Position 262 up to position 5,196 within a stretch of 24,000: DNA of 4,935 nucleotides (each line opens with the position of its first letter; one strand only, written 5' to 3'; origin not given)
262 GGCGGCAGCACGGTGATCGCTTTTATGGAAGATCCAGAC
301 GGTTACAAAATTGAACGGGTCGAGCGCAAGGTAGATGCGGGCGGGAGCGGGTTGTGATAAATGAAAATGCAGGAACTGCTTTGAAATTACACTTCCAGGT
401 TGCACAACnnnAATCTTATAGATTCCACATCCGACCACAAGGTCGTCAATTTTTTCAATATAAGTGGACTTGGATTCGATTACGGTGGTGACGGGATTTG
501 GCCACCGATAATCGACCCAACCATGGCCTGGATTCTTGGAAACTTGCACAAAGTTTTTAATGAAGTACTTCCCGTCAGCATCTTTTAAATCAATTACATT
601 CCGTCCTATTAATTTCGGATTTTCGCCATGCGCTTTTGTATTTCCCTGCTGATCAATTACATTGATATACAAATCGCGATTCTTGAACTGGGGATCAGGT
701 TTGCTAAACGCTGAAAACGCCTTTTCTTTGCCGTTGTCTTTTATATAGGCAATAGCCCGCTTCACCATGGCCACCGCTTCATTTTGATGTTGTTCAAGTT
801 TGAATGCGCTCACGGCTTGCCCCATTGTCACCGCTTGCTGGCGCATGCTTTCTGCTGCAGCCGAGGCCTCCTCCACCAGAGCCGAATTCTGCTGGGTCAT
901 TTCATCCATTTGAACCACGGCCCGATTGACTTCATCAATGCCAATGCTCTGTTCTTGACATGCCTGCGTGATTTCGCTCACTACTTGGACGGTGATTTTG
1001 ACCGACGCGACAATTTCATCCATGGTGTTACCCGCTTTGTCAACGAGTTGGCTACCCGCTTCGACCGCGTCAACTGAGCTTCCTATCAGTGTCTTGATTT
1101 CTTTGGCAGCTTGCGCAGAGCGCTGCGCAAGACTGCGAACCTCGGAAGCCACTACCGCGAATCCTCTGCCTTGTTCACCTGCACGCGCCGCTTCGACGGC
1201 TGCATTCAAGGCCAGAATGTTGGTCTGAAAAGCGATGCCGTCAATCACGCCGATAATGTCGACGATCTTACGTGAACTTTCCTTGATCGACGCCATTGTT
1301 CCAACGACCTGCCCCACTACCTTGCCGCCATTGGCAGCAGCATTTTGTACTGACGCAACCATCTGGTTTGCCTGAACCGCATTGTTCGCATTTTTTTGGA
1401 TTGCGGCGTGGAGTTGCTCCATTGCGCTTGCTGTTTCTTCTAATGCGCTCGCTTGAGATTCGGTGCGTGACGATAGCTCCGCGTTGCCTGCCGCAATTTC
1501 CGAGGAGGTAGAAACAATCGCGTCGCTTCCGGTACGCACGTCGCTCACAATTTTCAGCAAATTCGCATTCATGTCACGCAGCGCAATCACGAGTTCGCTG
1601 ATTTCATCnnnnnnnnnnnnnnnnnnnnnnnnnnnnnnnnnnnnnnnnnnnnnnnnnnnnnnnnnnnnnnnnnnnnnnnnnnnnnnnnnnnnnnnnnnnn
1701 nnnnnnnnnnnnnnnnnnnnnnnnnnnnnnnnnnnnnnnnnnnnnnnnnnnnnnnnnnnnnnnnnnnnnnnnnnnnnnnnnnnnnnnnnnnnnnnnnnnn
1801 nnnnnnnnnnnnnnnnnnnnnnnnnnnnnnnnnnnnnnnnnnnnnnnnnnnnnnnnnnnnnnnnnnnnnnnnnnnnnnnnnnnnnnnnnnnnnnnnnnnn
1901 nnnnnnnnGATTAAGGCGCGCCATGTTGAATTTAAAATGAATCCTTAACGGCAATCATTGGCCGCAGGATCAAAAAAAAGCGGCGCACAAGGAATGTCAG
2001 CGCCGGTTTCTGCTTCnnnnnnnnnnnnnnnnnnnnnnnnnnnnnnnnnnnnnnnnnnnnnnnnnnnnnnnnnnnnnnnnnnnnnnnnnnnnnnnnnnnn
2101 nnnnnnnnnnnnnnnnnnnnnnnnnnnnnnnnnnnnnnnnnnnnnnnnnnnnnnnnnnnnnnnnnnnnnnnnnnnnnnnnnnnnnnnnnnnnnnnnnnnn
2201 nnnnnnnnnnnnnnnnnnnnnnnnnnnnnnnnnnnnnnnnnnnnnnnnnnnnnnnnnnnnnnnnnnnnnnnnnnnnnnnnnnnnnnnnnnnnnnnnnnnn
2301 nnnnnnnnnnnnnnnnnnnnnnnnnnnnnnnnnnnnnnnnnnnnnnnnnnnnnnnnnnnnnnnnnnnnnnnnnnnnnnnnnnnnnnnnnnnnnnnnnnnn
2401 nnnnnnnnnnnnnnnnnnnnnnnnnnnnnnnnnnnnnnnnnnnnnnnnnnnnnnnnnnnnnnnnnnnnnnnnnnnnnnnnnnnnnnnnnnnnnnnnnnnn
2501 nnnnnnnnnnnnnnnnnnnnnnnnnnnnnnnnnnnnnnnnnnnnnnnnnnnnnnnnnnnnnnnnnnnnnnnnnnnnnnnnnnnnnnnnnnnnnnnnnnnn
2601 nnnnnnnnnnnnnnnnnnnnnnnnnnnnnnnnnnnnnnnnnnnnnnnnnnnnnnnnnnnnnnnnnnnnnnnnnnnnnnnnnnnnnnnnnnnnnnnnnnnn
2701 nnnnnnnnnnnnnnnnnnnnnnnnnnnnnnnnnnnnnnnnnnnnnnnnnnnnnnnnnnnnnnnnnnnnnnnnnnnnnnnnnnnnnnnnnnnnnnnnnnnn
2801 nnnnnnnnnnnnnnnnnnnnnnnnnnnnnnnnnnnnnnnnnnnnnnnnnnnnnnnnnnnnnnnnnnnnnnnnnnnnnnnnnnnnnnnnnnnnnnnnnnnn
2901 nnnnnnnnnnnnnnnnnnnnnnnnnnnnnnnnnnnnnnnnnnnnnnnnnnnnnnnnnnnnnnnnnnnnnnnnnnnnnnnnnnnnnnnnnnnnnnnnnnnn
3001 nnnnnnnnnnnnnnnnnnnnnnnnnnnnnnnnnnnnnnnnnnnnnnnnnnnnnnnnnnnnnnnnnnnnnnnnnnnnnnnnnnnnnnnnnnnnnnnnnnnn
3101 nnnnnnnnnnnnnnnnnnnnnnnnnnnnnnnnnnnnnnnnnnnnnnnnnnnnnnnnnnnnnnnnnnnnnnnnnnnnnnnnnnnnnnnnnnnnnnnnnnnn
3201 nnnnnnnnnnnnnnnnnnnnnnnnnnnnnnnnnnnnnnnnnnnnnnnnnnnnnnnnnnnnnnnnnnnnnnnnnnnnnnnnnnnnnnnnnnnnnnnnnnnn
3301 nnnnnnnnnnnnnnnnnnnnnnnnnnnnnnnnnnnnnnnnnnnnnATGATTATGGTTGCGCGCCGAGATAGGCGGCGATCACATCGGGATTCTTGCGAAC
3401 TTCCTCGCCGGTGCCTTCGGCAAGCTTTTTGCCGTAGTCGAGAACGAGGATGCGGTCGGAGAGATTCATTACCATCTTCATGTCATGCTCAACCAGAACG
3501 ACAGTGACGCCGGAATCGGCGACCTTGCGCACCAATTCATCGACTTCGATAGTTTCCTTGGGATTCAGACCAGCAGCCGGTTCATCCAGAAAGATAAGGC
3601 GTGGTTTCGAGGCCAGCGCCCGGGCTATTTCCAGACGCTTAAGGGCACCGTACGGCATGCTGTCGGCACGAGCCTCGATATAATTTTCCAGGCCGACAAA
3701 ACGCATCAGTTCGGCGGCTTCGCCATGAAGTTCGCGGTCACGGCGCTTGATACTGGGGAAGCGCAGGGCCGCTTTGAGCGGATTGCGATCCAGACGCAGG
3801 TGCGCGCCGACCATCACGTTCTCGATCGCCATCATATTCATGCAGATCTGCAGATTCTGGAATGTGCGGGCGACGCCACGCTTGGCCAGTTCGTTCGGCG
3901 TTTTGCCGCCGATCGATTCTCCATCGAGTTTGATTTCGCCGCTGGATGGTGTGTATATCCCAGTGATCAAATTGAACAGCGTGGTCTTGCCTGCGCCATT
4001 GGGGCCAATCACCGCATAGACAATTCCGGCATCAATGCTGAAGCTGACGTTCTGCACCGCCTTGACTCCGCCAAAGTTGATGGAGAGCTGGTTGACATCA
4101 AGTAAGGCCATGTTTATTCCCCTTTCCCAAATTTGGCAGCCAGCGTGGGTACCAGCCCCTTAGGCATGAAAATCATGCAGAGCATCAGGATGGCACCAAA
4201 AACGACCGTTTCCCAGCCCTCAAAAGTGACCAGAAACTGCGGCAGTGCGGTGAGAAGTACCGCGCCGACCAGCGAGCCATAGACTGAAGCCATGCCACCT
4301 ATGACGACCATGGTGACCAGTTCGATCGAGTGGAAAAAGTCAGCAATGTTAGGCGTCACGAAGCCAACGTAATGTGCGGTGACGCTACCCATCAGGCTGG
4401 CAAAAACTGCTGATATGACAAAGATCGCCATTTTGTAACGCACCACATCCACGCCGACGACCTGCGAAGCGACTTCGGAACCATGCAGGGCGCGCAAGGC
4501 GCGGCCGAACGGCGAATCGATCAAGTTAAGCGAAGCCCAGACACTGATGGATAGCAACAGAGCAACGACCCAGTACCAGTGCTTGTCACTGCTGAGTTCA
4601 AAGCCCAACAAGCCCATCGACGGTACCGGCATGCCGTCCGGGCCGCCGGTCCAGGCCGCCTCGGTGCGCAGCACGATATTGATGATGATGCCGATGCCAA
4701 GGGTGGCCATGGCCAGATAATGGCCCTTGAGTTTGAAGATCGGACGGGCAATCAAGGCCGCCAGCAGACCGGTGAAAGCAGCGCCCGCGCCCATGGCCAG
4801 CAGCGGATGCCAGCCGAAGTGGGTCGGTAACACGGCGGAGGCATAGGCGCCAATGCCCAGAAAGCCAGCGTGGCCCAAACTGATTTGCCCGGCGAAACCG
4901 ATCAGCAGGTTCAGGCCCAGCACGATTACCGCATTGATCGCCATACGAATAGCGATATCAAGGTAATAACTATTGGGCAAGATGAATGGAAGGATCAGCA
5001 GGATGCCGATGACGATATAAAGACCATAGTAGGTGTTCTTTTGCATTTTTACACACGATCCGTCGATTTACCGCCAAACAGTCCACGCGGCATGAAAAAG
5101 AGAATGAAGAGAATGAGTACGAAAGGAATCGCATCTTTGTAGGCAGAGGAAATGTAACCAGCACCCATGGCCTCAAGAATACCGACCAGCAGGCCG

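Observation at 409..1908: Chemoreceptor with no periplasmic domain but a Cache-like module after the cytoplasmic signalling domain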

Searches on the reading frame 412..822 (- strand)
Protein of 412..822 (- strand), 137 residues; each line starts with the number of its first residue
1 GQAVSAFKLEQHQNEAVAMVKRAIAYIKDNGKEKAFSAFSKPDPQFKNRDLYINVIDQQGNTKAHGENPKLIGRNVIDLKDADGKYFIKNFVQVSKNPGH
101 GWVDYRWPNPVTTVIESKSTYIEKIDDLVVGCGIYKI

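Call 4: search_protein_families(library=pfam, proteins=[window:412-792:-], max_evalue=1)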
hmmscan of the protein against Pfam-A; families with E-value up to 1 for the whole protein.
window:412-792:- (127 aa): 6 families
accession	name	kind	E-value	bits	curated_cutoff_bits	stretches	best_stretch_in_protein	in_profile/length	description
PF17200.10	sCache_2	-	1.2e-19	71.2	25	1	22-125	53-141/155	Single Cache domain 2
PF08269.17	dCache_2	-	2.2e-16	60.3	26.5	1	36-125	90-182/298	Cache domain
PF17201.10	Cache_3-Cache_2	-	0.0012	18.7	27.7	1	42-119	205-280/299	Cache 3/Cache 2 fusion domain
PF02375.23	JmjN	-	0.062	13.6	26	0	110-127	15-32/34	jmjN domain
PF10970.13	GerPE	-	0.13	13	26.8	1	5-39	31-65/121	Spore germination protein GerPE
PF09373.15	PMBR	-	0.17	12.5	24.9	1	4-23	8-27/33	Pseudomurein-binding repeat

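Call 22: search_solved_structures(query=window:412-822:-, max_evalue=10, show_alignments=3)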
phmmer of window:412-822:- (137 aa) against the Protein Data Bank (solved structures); distinct sequences matched with E-value up to 10: 8.
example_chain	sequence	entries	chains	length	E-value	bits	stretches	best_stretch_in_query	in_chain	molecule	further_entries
4k08_A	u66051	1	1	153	2e-09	40.9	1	52-135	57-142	Methyl-accepting chemotaxis sensory transducer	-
5g4y_A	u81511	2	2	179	7.8e-09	39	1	57-135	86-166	Methyl-accepting chemotaxis sensory transducer with Cache sensor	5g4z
4exo_A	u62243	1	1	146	6.3e-08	36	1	44-135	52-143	Methyl-accepting chemotaxis protein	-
2qhk_A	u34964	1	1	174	1e-07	35.3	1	44-135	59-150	Methyl-accepting chemotaxis protein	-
3ub6_A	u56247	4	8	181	8.6e-07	32.3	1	32-131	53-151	chemoreceptor TlpB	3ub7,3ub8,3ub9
1c86_A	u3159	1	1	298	1.2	12.4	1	43-103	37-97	PROTEIN (PROTEIN-TYROSINE PHOSPHATASE 1B)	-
1gfy_A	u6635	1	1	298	1.2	12.4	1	43-103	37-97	PROTEIN (PROTEIN-TYROSINE PHOSPHATASE 1B)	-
1ggz_A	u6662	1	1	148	1.4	12.2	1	47-129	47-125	CALMODULIN-RELATED PROTEIN NB-1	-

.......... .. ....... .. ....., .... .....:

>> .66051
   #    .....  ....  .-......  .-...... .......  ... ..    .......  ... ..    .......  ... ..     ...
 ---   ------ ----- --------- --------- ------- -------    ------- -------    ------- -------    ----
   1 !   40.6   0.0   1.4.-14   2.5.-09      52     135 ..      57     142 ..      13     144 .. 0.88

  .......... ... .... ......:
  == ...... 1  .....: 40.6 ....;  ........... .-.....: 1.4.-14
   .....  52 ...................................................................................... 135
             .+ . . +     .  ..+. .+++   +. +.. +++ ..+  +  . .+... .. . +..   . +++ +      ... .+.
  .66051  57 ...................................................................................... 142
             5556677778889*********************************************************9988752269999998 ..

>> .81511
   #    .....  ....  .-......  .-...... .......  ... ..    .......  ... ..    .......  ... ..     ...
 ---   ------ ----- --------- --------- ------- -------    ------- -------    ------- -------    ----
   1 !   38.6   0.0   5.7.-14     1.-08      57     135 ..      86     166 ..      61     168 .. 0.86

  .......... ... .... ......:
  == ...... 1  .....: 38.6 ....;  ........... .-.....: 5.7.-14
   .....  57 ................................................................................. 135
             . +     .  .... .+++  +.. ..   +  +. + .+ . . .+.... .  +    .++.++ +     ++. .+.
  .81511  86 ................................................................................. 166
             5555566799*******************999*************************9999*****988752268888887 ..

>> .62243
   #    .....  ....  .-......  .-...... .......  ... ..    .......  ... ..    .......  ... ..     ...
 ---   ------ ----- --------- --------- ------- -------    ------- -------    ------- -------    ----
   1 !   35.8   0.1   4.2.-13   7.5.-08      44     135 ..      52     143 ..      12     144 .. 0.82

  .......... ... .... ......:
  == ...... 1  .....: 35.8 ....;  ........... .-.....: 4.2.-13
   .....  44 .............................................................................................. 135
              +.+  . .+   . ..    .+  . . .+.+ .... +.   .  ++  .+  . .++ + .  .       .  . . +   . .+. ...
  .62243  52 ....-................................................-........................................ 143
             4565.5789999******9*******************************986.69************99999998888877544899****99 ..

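Call 34: predict_structure(alignment_id=A1)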
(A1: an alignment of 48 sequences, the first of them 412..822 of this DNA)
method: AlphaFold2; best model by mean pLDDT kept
length: 137 residues; sequences in the alignment: 48
mean_pLDDT: 92.4   pTM: 0.87
mean pLDDT of the five models: 92.4, 92.2, 91.8, 91.2, 90.7
residues with pLDDT >= 90: 109; 70-90: 20; 50-70: 8; < 50: 0
segments of 3 or more residues with pLDDT < 50: none
pLDDT, mean of each block of 10 residues (from residue 1): 65 94 98 96 88 97 95 97 97 96 92 91 98 89
secondary structure, 60 per line:
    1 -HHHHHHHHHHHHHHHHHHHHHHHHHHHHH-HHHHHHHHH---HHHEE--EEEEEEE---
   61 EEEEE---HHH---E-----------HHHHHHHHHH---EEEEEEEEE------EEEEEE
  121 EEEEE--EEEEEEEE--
elements in order: H2-30 H32-40 E51-57 E61-65 H87-96 E100-108 E115-125 E128-135

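Call 38: fold_search(model_id=the predicted structure, library=pdb)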
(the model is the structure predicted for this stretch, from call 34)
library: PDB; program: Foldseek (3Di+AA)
matches with E <= 10: 1114; with E <= 0.001: 49
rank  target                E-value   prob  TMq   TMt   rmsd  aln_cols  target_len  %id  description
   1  4k08                  5.6e-11  1.00  0.70  0.68   4.3       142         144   26  Periplasmic sensor domain of chemotaxis protein, Adeh_3718 (released 2013-07-17)
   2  2qhk                  6.4e-11  1.00  0.77  0.72   2.8       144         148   25  Crystal structure of methyl-accepting chemotaxis protein from Vibrio parahaemolyticus RIMD 2210633 (released 2007-08-21)
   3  4exo                  1.2e-10  1.00  0.77  0.73   3.5       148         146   26  Revised, rerefined crystal structure of PDB entry 2QHK, methyl accepting chemotaxis protein (released 2012-05-30)
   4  3ub7_A                8.5e-10  1.00  0.71  0.63   3.8       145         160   19  Periplasmic portion of the Helicobacter pylori chemoreceptor TlpB with acetamide bound (released 2012-06-27)
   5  5g4y                  1.0e-09  1.00  0.68  0.64   4.6       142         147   22  Structural basis for carboxylic acid recognition by a Cache chemosensory domain. (released 2017-03-29)
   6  3ub8_B                1.4e-09  1.00  0.72  0.64   3.9       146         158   19  Periplasmic portion of the Helicobacter pylori chemoreceptor TlpB with formamide bound (released 2012-06-27)
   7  3ub9_B                2.1e-09  1.00  0.71  0.61   3.9       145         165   19  Periplasmic portion of the Helicobacter pylori chemoreceptor TlpB with hydroxyurea bound (released 2012-06-27)
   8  3ub7_B                2.1e-09  1.00  0.69  0.61   4.2       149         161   20  Periplasmic portion of the Helicobacter pylori chemoreceptor TlpB with acetamide bound (released 2012-06-27)
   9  3ub6_A                3.3e-09  1.00  0.70  0.60   3.9       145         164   19  Periplasmic portion of the Helicobacter pylori chemoreceptor TlpB with urea bound (released 2012-06-27)
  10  3ub9_A                4.6e-09  1.00  0.68  0.59   4.3       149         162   20  Periplasmic portion of the Helicobacter pylori chemoreceptor TlpB with hydroxyurea bound (released 2012-06-27)
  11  3ub8_A                5.2e-09  1.00  0.71  0.63   3.9       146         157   19  Periplasmic portion of the Helicobacter pylori chemoreceptor TlpB with formamide bound (released 2012-06-27)
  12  3li9                  7.4e-05  1.00  0.50  0.29   3.9       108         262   19  Crystal Structure of the extracellular domain of the putative histidine kinase mmHK1S-Z2 (released 2010-05-05)
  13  3li8                  9.6e-05  1.00  0.52  0.30   3.7       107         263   18  Crystal Structure of the extracellular domain of the putative histidine kinase mmHK1S-Z2 (released 2010-05-05)
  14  6mkt                  1.6e-04  1.00  0.45  0.48   5.8       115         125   16  Photoactive Yellow Protein with 3-chlorotyrosine substituted at position 42 (released 2019-05-29)
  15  7spw                  1.7e-04  1.00  0.45  0.49   6.7       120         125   16  Crystal structure of photoactive yellow protein (PYP); F62oCNF construct (released 2022-05-11)
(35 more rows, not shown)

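Call 50: search_protein_representatives(protein=window:412-792:-)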
Query: 127 residues. Proteins with E-value up to 0.001 (for the whole library): 5548; up to 1e-10: 2307; up to 1e-30: 162. The best 150 are listed.
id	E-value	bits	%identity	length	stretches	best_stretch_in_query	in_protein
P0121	1.7e-222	742.7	33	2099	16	8-125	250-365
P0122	4.7e-67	240.1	31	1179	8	4-125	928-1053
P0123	8.8e-63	226.3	36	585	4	7-125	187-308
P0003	2.2e-62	225.0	78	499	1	1-127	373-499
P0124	7.3e-57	207.2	33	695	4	9-125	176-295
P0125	1.2e-56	206.5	37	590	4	3-126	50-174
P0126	2.0e-55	202.5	44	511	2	8-126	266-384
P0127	3.7e-53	195.2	35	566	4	5-125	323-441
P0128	3.9e-53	195.1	34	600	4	2-126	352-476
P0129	3.0e-51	189.0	48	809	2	2-125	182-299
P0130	1.2e-50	187.1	49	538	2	2-125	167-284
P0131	1.8e-50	186.5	35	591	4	5-126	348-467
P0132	4.0e-50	185.4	34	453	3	5-125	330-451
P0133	2.0e-49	183.1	35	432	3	5-126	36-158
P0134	1.1e-48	180.8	42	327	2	5-125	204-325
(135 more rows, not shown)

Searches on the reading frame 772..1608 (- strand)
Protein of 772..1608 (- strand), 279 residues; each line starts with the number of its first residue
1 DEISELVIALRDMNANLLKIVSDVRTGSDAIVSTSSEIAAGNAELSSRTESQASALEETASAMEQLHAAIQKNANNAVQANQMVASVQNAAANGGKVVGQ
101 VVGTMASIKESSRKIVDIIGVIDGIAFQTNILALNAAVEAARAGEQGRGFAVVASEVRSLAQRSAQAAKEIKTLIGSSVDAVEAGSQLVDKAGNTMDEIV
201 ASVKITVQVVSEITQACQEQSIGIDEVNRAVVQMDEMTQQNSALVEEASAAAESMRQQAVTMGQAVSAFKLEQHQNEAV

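Call 80: search_solved_structures(query=window:772-1608:-, max_evalue=1e-20, show_alignments=3)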
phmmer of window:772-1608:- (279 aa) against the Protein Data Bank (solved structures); distinct sequences matched with E-value up to 1e-20: 8.
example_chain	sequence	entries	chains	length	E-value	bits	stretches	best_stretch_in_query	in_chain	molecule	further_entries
6s1k_E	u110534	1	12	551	8.9e-84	284.3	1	2-277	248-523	Methyl-accepting chemotaxis protein I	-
3zx6_A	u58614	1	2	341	1.1e-82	280.7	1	1-277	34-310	HAMP, METHYL-ACCEPTING CHEMOTAXIS PROTEIN I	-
8c5v_I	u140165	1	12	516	1.9e-81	276.6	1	2-270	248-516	Methyl-accepting chemotaxis protein I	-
1qu7_A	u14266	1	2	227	6.4e-69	235.7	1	48-273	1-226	METHYL-ACCEPTING CHEMOTAXIS PROTEIN I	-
31cj_A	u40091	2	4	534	3.4e-50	174.5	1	19-267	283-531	Aerotaxis receptor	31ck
3ja6_H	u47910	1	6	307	2.7e-22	83.3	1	15-255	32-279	Methyl-accepting chemotaxis protein 2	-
2ch7_A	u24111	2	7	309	2.7e-22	83.3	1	15-260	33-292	METHYL-ACCEPTING CHEMOTAXIS PROTEIN | Methyl-accepting chemotaxis protein 2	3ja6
2ch7_B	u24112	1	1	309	3.1e-22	83.1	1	15-260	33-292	METHYL-ACCEPTING CHEMOTAXIS PROTEIN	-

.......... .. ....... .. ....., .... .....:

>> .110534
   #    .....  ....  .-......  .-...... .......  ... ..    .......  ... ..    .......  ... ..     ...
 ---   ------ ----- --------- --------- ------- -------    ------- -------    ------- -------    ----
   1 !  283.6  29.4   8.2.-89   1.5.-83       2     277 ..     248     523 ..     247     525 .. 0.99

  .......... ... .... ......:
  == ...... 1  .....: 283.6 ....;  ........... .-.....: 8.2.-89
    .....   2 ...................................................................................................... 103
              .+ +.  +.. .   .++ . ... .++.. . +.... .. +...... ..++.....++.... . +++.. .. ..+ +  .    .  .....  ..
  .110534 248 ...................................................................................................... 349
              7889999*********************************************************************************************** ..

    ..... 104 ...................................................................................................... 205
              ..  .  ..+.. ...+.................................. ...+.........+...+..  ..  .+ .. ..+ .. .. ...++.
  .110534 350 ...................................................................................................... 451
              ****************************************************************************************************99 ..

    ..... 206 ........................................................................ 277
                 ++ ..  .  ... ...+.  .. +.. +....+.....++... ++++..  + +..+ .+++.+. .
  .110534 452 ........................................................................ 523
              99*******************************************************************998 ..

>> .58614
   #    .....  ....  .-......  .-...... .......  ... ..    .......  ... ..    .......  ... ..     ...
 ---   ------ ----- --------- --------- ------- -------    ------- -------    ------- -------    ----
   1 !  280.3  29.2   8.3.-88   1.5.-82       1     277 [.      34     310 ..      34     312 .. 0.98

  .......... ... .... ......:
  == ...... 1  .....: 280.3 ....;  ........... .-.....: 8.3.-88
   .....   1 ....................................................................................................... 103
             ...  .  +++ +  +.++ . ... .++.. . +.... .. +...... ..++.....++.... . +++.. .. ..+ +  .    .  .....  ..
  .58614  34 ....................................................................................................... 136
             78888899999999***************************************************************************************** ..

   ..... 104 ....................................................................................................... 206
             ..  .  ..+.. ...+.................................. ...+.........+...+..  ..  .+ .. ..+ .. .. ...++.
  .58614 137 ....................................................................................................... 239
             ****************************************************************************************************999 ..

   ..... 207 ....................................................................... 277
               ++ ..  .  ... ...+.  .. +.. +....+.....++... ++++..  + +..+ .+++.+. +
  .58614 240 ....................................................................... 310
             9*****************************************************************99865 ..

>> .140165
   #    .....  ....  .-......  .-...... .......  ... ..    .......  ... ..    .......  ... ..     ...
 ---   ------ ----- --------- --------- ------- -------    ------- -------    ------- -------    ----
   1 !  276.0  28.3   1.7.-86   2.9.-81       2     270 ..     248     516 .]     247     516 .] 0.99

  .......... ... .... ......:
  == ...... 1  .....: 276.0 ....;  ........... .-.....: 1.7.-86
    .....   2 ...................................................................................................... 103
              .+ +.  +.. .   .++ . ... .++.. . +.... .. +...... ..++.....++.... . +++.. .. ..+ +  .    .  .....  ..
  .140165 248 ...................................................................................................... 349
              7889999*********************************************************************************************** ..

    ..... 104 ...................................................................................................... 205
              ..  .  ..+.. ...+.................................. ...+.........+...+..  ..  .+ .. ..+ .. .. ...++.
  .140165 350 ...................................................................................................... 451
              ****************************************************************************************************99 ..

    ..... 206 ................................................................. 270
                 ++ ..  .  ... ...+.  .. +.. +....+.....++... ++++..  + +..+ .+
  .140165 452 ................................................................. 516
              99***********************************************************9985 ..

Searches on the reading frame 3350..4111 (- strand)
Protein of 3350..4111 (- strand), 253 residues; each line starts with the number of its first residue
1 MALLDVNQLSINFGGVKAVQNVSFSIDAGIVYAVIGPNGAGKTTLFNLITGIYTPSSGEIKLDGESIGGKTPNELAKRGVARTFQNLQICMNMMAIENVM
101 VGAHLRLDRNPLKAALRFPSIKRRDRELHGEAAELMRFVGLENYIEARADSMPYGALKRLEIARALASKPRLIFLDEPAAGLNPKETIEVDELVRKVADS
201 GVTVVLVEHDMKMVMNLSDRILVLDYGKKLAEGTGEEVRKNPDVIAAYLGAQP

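Call 27: search_protein_families(library=pfam, proteins=[window:3350-4111:-], max_evalue=0.00001)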
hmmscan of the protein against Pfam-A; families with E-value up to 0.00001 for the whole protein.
window:3350-4111:- (253 aa): 3 families
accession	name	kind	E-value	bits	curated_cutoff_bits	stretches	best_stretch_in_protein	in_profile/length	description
PF00005.33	ABC_tran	-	1e-28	101.1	25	1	19-179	1-136/137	ABC transporter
PF12399.14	BCA_ABC_TP_C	-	1e-10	41.4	25.5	1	228-251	1-24/27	Branched-chain amino acid ATP-binding cassette transporter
PF13304.12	AAA_21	-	5.7e-09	36.9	27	0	32-52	2-22/304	AAA domain, putative AbiEii toxin, Type IV TA system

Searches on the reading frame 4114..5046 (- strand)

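Call 27: search_protein_families(library=pfam, proteins=[window:4114-5046:-], max_evalue=0.00001)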
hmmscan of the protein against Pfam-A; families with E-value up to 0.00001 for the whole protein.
window:4114-5046:- (310 aa): 1 family
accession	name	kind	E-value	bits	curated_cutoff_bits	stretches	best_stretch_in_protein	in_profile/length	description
PF02653.21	BPD_transp_2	-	2.7e-45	155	26.8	1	28-292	2-266/269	Branched-chain amino acid transport system / permease component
